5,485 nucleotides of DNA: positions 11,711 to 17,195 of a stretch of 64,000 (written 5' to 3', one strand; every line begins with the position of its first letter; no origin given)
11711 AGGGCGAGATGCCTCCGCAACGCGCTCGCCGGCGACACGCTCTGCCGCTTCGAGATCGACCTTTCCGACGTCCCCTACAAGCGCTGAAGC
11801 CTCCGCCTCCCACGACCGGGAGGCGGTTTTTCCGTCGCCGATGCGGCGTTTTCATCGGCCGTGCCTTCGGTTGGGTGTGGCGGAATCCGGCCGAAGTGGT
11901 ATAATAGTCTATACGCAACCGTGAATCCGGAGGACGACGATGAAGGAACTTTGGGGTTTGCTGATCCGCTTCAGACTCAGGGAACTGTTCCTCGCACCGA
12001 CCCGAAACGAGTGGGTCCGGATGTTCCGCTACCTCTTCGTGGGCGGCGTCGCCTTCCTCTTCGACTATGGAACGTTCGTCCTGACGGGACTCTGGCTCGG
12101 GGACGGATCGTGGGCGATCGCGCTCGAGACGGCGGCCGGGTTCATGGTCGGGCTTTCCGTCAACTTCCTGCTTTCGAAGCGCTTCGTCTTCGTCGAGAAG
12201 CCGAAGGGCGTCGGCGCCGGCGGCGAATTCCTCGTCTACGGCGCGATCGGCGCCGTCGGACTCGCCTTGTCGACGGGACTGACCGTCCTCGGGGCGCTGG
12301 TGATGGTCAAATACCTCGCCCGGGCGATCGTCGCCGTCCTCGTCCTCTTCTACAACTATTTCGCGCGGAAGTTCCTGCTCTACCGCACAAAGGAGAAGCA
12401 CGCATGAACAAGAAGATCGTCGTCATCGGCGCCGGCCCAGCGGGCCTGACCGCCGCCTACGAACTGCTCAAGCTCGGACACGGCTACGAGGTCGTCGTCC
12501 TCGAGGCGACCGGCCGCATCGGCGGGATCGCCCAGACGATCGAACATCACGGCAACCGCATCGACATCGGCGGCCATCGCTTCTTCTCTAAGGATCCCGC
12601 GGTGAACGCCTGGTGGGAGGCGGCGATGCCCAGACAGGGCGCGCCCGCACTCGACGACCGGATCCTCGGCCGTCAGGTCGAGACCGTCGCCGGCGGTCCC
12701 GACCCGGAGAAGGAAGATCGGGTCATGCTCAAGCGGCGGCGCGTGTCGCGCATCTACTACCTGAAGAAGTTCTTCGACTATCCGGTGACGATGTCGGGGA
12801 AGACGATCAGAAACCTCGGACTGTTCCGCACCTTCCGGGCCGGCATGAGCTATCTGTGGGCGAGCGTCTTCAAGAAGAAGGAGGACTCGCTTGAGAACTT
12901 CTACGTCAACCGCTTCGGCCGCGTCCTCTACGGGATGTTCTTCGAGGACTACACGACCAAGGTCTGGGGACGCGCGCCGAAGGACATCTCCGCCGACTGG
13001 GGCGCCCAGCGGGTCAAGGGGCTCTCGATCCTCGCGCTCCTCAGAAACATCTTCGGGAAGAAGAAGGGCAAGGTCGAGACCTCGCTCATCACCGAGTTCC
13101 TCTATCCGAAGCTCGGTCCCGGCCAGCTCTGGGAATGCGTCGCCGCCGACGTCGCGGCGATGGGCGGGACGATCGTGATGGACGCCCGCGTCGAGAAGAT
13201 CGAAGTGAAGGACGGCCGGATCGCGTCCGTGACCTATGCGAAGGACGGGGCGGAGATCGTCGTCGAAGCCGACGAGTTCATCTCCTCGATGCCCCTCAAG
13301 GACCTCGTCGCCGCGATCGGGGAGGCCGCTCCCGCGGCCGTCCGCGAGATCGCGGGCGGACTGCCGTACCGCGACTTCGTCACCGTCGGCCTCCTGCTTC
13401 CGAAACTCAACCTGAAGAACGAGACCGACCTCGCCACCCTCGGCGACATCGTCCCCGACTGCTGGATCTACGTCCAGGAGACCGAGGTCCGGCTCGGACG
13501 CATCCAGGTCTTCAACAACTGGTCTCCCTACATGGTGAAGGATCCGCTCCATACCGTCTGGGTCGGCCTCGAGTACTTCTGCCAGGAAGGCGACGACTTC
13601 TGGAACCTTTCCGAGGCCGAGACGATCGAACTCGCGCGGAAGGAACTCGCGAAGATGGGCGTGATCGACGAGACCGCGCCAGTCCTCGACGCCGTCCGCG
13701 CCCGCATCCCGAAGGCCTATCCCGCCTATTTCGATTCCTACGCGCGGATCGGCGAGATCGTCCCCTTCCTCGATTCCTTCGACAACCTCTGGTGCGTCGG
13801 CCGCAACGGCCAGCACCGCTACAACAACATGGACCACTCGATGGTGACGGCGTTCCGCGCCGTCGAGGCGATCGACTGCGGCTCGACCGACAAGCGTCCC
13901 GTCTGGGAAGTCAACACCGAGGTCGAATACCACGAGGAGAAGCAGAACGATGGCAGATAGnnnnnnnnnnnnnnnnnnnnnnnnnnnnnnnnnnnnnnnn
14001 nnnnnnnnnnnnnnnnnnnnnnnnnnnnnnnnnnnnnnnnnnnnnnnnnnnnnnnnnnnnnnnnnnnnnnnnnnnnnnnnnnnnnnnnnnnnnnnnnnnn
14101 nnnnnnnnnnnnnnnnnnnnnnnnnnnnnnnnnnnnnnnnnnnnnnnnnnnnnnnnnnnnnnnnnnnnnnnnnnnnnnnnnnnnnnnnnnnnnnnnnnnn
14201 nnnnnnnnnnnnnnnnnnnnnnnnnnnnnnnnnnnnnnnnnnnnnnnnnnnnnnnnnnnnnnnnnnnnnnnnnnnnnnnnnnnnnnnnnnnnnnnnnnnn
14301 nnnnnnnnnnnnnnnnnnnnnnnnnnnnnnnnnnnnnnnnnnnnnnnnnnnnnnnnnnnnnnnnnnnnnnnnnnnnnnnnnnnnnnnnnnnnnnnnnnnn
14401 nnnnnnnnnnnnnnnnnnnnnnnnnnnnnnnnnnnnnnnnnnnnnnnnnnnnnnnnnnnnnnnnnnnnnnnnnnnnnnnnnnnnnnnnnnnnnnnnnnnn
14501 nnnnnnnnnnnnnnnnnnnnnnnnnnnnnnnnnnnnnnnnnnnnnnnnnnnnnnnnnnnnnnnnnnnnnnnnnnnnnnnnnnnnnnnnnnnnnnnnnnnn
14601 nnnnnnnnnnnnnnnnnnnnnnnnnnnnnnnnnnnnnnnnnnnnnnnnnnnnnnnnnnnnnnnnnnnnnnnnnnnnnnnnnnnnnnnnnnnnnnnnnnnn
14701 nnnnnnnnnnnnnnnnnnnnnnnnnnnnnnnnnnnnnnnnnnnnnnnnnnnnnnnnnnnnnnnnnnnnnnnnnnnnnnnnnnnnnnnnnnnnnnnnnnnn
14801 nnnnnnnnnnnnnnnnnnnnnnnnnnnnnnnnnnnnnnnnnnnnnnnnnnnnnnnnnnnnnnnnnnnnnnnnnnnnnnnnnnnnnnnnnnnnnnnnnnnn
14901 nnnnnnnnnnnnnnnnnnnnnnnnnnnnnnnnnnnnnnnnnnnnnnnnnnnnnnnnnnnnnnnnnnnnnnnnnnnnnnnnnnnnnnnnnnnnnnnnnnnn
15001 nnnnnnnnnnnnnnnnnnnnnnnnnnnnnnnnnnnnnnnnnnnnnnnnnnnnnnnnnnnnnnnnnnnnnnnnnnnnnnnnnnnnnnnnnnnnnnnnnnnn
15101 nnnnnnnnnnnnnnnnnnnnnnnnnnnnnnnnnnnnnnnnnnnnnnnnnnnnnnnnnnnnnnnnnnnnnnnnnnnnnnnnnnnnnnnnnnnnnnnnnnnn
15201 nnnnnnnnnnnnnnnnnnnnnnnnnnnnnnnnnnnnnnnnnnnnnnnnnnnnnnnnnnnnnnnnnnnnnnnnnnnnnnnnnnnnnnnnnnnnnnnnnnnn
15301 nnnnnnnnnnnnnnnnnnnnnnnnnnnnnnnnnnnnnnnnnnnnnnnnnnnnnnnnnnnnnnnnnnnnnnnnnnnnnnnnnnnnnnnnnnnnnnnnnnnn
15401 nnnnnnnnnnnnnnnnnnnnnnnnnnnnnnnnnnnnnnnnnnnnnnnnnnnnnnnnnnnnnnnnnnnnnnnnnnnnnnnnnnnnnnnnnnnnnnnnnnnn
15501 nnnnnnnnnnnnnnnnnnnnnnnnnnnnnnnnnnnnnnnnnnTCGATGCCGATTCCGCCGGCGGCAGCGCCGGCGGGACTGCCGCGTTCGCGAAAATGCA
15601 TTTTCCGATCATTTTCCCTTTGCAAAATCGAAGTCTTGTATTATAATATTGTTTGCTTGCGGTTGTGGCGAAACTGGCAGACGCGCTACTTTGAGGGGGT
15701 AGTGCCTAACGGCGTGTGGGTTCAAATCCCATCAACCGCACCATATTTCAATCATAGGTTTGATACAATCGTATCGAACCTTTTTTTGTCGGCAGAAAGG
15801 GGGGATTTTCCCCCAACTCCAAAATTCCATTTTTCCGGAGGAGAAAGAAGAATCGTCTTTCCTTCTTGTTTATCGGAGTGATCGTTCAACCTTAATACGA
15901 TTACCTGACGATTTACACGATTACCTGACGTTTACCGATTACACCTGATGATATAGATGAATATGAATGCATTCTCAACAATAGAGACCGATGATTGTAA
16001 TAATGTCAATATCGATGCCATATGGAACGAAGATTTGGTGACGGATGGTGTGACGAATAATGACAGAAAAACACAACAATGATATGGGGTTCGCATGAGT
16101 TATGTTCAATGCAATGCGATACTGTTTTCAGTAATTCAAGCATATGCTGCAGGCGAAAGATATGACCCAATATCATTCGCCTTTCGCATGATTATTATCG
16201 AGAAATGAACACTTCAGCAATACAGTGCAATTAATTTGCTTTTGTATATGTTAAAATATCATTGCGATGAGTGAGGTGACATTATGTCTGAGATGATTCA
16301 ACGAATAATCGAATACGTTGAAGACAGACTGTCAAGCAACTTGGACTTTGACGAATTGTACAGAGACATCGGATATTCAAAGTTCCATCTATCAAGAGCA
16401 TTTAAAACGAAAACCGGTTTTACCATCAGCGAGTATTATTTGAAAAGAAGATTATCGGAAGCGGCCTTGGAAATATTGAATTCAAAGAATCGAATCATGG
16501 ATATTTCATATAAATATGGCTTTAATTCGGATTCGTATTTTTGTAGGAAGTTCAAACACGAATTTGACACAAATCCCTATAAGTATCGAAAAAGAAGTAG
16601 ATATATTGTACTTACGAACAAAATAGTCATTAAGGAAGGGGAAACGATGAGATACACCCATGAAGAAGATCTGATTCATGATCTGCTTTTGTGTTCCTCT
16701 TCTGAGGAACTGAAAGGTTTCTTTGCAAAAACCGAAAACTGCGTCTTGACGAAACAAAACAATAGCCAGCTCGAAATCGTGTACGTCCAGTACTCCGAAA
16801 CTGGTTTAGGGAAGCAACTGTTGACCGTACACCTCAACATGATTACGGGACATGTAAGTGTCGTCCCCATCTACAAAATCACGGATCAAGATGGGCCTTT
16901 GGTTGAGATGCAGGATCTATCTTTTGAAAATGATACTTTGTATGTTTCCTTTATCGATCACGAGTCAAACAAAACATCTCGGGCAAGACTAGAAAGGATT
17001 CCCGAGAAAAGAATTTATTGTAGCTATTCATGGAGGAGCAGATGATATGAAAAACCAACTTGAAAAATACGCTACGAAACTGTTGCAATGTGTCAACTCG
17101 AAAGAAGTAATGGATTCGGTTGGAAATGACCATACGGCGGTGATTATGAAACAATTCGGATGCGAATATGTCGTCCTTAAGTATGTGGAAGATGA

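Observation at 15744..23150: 7.4 kb low-GC accessory island directly downstream of tRNA-Leu(GAG), with no integrase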

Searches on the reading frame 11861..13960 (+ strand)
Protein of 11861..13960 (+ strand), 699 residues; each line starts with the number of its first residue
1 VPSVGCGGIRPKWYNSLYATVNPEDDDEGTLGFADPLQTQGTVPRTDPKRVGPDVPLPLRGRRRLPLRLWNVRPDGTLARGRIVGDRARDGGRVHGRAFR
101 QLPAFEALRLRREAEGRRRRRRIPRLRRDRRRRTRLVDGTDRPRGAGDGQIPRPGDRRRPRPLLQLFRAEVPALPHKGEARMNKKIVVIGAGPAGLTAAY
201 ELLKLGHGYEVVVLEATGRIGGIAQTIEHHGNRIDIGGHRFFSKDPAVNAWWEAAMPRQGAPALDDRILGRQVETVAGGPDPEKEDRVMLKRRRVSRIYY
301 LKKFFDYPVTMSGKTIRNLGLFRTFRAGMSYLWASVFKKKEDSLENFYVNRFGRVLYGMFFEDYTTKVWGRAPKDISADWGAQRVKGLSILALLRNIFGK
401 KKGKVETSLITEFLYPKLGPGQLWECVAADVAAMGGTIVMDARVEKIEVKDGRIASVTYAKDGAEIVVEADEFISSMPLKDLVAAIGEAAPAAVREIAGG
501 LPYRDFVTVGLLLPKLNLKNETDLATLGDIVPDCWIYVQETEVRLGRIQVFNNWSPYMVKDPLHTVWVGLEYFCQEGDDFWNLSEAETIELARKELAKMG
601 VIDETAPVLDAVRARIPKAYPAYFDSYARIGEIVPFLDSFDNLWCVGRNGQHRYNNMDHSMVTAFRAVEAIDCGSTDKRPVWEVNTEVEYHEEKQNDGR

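Call 19: search_protein_families(library=pfam, proteins=[window:11861-13960:+], max_evalue=0.001)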
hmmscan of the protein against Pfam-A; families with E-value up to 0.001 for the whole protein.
window:11861-13960:+ (699 aa): 9 families
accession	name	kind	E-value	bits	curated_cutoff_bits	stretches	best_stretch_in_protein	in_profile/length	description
PF01593.30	Amino_oxidase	-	2.6e-17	63.7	19.8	1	194-600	2-365/443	Flavin containing amine oxidoreductase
PF13450.12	NAD_binding_8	-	8.6e-15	55.2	21.9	1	188-253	1-66/68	NAD(P)-binding Rossmann-like domain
PF01266.30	DAO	-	6.2e-08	33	27.9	1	185-221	1-35/353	FAD dependent oxidoreductase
PF12831.13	FAD_oxidored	-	4.4e-06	26.7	27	0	186-224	2-38/416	FAD dependent oxidoreductase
PF01946.23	Thi4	-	1.4e-05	24.8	26.2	1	182-222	16-55/235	Thi4 family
PF07992.20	Pyr_redox_2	-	4.1e-05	23.6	26.1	1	185-218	2-33/291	Pyridine nucleotide-disulphide oxidoreductase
PF00890.30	FAD_binding_2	-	0.00021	21.1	20.4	1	186-222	2-36/414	FAD binding domain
PF03486.20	HI0933_like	-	0.00023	21.2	50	0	185-221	2-36/244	HI0933-like protein Rossmann domain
PF13454.12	NAD_binding_9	-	0.00037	20.9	21.8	0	187-234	1-51/155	FAD-NAD(P)-binding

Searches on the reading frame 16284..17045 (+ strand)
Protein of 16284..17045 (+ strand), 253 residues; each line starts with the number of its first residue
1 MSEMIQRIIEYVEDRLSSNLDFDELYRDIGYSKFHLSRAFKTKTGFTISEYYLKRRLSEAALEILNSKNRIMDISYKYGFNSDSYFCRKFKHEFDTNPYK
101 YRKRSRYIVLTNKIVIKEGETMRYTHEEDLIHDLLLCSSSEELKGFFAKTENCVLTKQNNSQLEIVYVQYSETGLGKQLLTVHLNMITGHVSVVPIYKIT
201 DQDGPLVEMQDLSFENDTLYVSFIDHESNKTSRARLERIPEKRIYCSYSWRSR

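Call 6: search_protein_families(library=pfam, proteins=[window:16284-17045:+], max_evalue=0.01)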
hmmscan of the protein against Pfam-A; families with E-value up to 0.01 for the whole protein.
window:16284-17045:+ (253 aa): 2 families
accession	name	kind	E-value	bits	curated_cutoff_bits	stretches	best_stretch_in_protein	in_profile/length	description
PF12833.13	HTH_18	-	6e-18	65.4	33.6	1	27-104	3-80/80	Helix-turn-helix domain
PF00165.29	HTH_AraC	-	1.2e-12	48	26.6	2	13-51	2-40/42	Bacterial regulatory helix-turn-helix proteins, AraC family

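Call 25: find_encoding_contigs(protein=window:16284-17045:+, flank=10000, max_places=10)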
Protein window:16284-17045:+ (253 aa): 2 contigs read that carry it; 1 place shown.
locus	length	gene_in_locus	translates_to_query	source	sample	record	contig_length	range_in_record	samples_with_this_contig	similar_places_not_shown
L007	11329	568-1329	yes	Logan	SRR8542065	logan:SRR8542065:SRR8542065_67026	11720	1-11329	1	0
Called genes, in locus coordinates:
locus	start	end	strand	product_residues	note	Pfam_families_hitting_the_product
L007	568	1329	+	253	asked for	PF00165:HTH_AraC (weak), PF12833:HTH_18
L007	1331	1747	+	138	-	-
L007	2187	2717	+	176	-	PF12833:HTH_18, PF00165:HTH_AraC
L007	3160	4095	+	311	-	PF03965:Penicillinase_R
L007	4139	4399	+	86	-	-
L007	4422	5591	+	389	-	PF03572:Peptidase_S41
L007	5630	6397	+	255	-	PF12746:GNAT_acetyltran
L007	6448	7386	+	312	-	PF07676:PD40 (faint)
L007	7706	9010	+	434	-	PF01381:HTH_3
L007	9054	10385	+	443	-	-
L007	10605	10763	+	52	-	-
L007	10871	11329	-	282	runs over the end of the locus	?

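Call 49: search_protein_families(library=padloc, proteins=[window:16284-17045:+], max_evalue=0.001)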
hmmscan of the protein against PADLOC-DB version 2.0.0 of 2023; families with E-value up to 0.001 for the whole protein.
window:16284-17045:+ (253 aa): 0 families

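Call 50: search_protein_families(library=ncbifam, proteins=[window:16284-17045:+], max_evalue=0.001)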
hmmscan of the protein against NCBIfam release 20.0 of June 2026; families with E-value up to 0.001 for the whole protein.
window:16284-17045:+ (253 aa): 27 families (the best 25 are shown)
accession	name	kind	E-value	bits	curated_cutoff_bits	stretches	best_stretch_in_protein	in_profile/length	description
NF012228.1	RobA_TF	equivalog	4.1e-23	82.3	380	1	3-109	3-109/286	MDR efflux pump AcrAB transcriptional activator RobA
NF012144.2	ramA_TF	equivalog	1.5e-22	80.1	180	1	3-104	5-106/108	RamA family antibiotic efflux transcriptional regulator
NF007584.0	PRK10219.1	equivalog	5.2e-22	78.2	174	1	3-104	5-106/107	superoxide response transcriptional regulator SoxS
NF011701.0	PRK15121.1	equivalog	8.2e-21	74.8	426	1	3-112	5-114/289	MDR efflux pump AcrAB transcriptional activator RobA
NF008564.0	PRK11511.1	equivalog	2.2e-20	73.1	202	1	5-103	11-109/127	MDR efflux pump AcrAB transcriptional activator MarA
NF012198.0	MarA_TF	equivalog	7.3e-20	71.4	250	1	5-103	11-109/124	MDR efflux pump AcrAB transcriptional activator MarA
NF047455.1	TF_Staph_AryK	equivalog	4.8e-16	58.2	850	1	4-113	158-267/759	transcriptional regulator AryK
NF010028.0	PRK13503.1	equivalog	1.5e-14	54.1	288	1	4-105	172-273/278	HTH-type transcriptional activator RhaS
TIGR04094.1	adjacent_YSIRK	equivalog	2.7e-14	52.9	200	1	2-102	284-383/383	YSIRK-targeted surface antigen transcriptional regulator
NF007243.0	PRK09685.1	equivalog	2.1e-13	50.3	199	1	3-105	198-302/303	transcriptional regulator FeaR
NF007860.0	PRK10572.1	equivalog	3.4e-13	49.1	208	1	3-106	183-286/292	arabinose operon transcriptional regulator AraC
NF006902.0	PRK09393.1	equivalog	3.4e-12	46.2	425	1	3-106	220-323/327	transcriptional regulator FtrA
NF047788.1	TransRegPocR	equivalog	4.1e-12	46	500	1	4-105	190-291/296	transcriptional regulator PocR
NF010026.0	PRK13501.1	equivalog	1.1e-09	37.9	363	1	5-105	178-278/290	HTH-type transcriptional activator RhaR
NF052371.1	TransRegGbdRPseu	equivalog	1.7e-09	37.2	480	1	5-115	227-337/365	choline metabolism transcriptional regulator GbdR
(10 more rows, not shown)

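Call 60: find_homologous_proteins(query=window:16284-17045:+, max_evalue=1e-10)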
Query window:16284-17045:+ (253 aa): 5 proteins with E <= 1e-10 among 221 candidates.
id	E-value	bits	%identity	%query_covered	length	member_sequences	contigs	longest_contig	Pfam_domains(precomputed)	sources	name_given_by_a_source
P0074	1.2e-163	561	100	100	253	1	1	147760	PF12833.14,PF00165.30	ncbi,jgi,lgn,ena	ncbi:MAG: AraC family transcriptional regulator [Candidatus Izemoplasmatales bacterium]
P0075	2.1e-108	380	68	100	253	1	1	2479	PF12833.14,PF00165.30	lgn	-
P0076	6.8e-103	362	64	99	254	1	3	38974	PF12833.14,PF00165.30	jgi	jgi:AraC-like DNA-binding protein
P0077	1.6e-102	361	63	100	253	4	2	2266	PF12833.14,PF00165.30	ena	-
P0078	8.4e-91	322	57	100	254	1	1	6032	PF12833.14,PF00165.30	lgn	-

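Call 61: find_encoding_contigs(protein=P0076, flank=10000, max_places=3)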
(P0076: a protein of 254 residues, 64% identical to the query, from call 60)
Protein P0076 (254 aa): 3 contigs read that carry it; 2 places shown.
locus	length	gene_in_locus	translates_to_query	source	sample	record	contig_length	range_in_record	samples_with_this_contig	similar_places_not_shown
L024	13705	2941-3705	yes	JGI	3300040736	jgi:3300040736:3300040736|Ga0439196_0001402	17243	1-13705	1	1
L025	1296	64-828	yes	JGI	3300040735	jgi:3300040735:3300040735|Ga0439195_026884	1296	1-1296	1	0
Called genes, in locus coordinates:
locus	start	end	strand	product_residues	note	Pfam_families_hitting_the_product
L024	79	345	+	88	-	-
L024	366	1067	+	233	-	PF00702:Hydrolase, PF13419:HAD_2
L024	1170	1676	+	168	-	PF00583:Acetyltransf_1, PF13508:Acetyltransf_7 (weak)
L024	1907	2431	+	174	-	PF13302:Acetyltransf_3, PF00583:Acetyltransf_1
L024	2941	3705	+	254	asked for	PF12833:HTH_18, PF00165:HTH_AraC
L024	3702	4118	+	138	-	-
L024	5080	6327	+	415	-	PF00702:Hydrolase, PF12710:HAD, PF13419:HAD_2, PF00583:Acetyltransf_1, PF13673:Acetyltransf_10 (weak), PF13508:Acetyltransf_7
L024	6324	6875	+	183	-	-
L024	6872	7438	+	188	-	PF11667:DUF3267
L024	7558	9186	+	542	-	PF04389:Peptidase_M28, PF05343:Peptidase_M42 (weak)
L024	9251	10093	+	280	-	PF00106:adh_short, PF01370:Epimerase (weak), PF13561:adh_short_C2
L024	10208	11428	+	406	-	PF00365:PFK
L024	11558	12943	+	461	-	PF01554:MatE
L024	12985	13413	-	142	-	PF01475:FUR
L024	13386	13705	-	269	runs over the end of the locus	PF00950:ABC-3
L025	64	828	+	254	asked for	PF12833:HTH_18, PF00165:HTH_AraC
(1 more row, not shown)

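Call 101: find_encoding_contigs(protein=P0078, flank=10000, max_places=3)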
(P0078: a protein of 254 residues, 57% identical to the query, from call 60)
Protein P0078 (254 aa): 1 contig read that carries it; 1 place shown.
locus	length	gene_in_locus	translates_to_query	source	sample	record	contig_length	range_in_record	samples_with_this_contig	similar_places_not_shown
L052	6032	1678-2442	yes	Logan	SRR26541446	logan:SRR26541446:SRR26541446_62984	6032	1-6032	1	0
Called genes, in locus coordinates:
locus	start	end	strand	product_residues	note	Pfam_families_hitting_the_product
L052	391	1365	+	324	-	PF01636:APH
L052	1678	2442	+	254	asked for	PF00165:HTH_AraC (weak), PF12833:HTH_18, PF00165:HTH_AraC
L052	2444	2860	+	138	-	-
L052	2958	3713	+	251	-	PF12746:GNAT_acetyltran, PF13302:Acetyltransf_3 (faint), PF08445:FR47 (weak)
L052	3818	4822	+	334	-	PF00583:Acetyltransf_1 (weak), PF08445:FR47 (faint)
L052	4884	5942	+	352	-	PF00561:Abhydrolase_1 (faint), PF12146:Hydrolase_4 (faint)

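Call 106: search_protein_families(library=phrogs, proteins=[window:16284-17045:+], max_evalue=0.001)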
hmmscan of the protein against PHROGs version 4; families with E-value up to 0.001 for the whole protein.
window:16284-17045:+ (253 aa): 5 families
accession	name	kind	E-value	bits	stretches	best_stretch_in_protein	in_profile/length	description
phrog_30333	-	unknown function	4.7e-21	76.2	1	6-128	10-136/297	-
phrog_7620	-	transcription regulation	9.5e-19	68.3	1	4-112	549-659/678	transcriptional regulator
phrog_11275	-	unknown function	2.5e-15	57.3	1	3-108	220-325/338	-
phrog_1450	-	unknown function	3.6e-11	44.1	1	1-105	147-250/254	-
phrog_32731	-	unknown function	0.00011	22.9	1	10-107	218-316/321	-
